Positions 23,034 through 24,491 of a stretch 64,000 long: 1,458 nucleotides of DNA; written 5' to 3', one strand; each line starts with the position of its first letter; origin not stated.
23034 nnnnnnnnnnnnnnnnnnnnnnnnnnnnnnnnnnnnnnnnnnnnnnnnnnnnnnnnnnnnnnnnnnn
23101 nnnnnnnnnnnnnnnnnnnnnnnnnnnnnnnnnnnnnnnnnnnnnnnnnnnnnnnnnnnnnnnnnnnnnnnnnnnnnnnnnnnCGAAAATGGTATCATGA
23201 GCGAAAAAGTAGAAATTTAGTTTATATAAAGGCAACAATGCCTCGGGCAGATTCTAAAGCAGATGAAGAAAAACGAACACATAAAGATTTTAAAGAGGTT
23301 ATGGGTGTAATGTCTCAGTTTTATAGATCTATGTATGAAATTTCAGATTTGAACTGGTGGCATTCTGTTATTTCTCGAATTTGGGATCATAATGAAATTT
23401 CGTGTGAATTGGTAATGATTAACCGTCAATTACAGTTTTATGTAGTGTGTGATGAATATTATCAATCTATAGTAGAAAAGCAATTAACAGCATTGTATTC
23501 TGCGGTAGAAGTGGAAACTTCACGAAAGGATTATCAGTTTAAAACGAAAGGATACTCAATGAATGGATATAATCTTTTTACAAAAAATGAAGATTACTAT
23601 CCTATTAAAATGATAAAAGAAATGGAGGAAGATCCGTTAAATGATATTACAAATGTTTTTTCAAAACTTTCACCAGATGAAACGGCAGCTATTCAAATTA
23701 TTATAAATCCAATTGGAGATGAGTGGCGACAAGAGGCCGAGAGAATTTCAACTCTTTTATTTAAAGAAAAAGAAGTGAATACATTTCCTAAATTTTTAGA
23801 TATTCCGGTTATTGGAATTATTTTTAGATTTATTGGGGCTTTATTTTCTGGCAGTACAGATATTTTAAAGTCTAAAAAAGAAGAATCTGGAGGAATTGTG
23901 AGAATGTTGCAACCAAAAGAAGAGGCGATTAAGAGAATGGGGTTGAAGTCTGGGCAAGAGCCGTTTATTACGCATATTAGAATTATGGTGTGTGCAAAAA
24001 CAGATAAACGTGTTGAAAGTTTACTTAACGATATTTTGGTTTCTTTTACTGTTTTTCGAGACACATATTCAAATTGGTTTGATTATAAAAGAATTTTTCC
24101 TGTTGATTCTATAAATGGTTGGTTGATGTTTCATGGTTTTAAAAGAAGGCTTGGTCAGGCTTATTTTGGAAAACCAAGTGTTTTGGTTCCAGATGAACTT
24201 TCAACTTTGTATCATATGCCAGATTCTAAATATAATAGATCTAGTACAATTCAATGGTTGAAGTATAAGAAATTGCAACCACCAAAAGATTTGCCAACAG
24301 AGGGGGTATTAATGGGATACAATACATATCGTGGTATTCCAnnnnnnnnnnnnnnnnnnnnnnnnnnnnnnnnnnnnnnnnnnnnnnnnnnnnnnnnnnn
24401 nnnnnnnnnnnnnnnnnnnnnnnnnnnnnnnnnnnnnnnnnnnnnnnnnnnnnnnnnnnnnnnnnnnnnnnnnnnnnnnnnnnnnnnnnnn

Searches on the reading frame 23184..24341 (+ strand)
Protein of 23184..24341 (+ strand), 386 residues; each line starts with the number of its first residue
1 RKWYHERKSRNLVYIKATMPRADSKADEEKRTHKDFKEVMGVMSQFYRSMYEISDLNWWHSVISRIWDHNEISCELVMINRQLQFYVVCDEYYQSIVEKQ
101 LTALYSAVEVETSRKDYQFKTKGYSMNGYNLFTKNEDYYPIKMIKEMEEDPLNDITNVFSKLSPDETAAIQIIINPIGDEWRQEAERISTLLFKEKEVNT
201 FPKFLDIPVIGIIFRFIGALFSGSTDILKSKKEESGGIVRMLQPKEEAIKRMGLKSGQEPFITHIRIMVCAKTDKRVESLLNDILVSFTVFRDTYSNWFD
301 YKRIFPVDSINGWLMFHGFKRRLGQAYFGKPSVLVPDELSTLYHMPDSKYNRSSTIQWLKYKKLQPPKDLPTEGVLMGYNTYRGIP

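Call 76: search_protein_families(library=pfam, proteins=[window:23184-24341:+], max_evalue=1)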
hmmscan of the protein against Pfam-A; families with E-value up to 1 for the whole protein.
window:23184-24341:+ (386 aa): 1 family
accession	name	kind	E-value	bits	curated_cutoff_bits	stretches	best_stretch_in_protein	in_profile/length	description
PF13059.11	DUF3922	-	0.23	12.5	25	1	88-130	35-75/79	Protein of unknown function (DUF3992)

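Call 97: predict_structure(alignment_id=A3)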
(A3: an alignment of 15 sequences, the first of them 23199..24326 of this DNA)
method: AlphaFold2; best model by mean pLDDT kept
length: 376 residues; sequences in the alignment: 15
mean_pLDDT: 71.0   pTM: 0.72
mean pLDDT of the five models: 71.0, 70.3, 69.3, 67.8, 61.9
residues with pLDDT >= 90: 64; 70-90: 175; 50-70: 56; < 50: 81
segments of 3 or more residues with pLDDT < 50: 16-29, 195-203, 217-237, 343-361, 368-376
pLDDT, mean of each block of 10 residues (from residue 1): 80 57 43 76 75 54 68 84 86 81 83 91 91 83 72 79 91 81 79 48 49 46 29 40 80 89 94 90 81 86 89 84 79 83 43 34 51 31
secondary structure, 60 per line:
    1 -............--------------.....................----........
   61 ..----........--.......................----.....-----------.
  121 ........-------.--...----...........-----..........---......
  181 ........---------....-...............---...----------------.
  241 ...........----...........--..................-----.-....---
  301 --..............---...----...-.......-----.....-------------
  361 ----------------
elements in order: H2-6 E7-13 H28-48 H53-62 E67-74 E77-85 H86-99 E104-108 E120-128 H146-156 E162-171 H175-188 H198-201 H203-217 H240-251 E256-266 H269-286 E294-297 H303-316 E327-329 H331-337 H343-347

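Call 99: fold_search(model_id=the predicted structure, library=pdb)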
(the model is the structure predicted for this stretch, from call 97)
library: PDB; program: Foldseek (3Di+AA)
matches with E <= 10: 689; with E <= 0.001: 14
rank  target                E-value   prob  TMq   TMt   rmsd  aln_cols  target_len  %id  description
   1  7o41_B                9.8e-06  1.00  0.38  0.23  11.1       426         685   10  Hexameric composite model of the Inner Membrane Complex (IMC) with the Arches from the fully-assembled R388 type IV se (released 2022-06-22)
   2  7o42_A                1.0e-05  1.00  0.36  0.16  15.3       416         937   10  TrwK/VirB4unbound trimer of dimers complex (with Hcp1) from the R388 type IV secretion system determined by cryo-EM. (released 2022-06-22)
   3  7o42_E                1.6e-05  1.00  0.40  0.18  10.8       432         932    8  TrwK/VirB4unbound trimer of dimers complex (with Hcp1) from the R388 type IV secretion system determined by cryo-EM. (released 2022-06-22)
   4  8rtb_B                4.0e-05  1.00  0.34  0.21  16.1       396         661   10  Extended inner membrane complex (IMC) protomer structure (TrwM/VirB3-TrwK/VirB4-TrwI/VirB6-TrwG/VirB8-TrwE/VirB10) fro (released 2024-06-19)
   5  8rtb_A                4.8e-05  1.00  0.41  0.23  11.0       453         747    7  Extended inner membrane complex (IMC) protomer structure (TrwM/VirB3-TrwK/VirB4-TrwI/VirB6-TrwG/VirB8-TrwE/VirB10) fro (released 2024-06-19)
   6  7o43_A                4.8e-05  1.00  0.42  0.22   8.0       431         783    7  TrwK/VirB4unbound dimer complex from R388 type IV secretion system determined by cryo-EM. (released 2022-06-22)
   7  8rtd_O                4.8e-05  1.00  0.41  0.22  11.0       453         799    7  Stalk-Arches-IMC structure from the fully-assembled R388 type IV secretion system determined by cryo-EM. (released 2024-06-19)
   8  8rtd_T                4.8e-05  1.00  0.41  0.21  11.0       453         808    7  Stalk-Arches-IMC structure from the fully-assembled R388 type IV secretion system determined by cryo-EM. (released 2024-06-19)
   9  8rtd_h                5.3e-05  1.00  0.42  0.35  10.1       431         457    8  Stalk-Arches-IMC structure from the fully-assembled R388 type IV secretion system determined by cryo-EM. (released 2024-06-19)
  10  8rtd_V                6.3e-05  1.00  0.35  0.20  16.0       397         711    9  Stalk-Arches-IMC structure from the fully-assembled R388 type IV secretion system determined by cryo-EM. (released 2024-06-19)
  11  8rtd_P                7.5e-05  1.00  0.34  0.19  16.1       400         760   10  Stalk-Arches-IMC structure from the fully-assembled R388 type IV secretion system determined by cryo-EM. (released 2024-06-19)
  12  8rtd_g                8.4e-05  1.00  0.39  0.22  10.7       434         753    7  Stalk-Arches-IMC structure from the fully-assembled R388 type IV secretion system determined by cryo-EM. (released 2024-06-19)
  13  7o43_B                8.9e-05  1.00  0.41  0.22   8.8       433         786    8  TrwK/VirB4unbound dimer complex from R388 type IV secretion system determined by cryo-EM. (released 2022-06-22)
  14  7o41_A                5.4e-04  1.00  0.41  0.23  10.7       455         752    9  Hexameric composite model of the Inner Membrane Complex (IMC) with the Arches from the fully-assembled R388 type IV se (released 2022-06-22)
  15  5k8e_A                1.6e-03  0.98  0.33  0.27  13.1       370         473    9  Xylooligosaccharide oxidase from Myceliophthora thermophila C1 (released 2016-09-21)
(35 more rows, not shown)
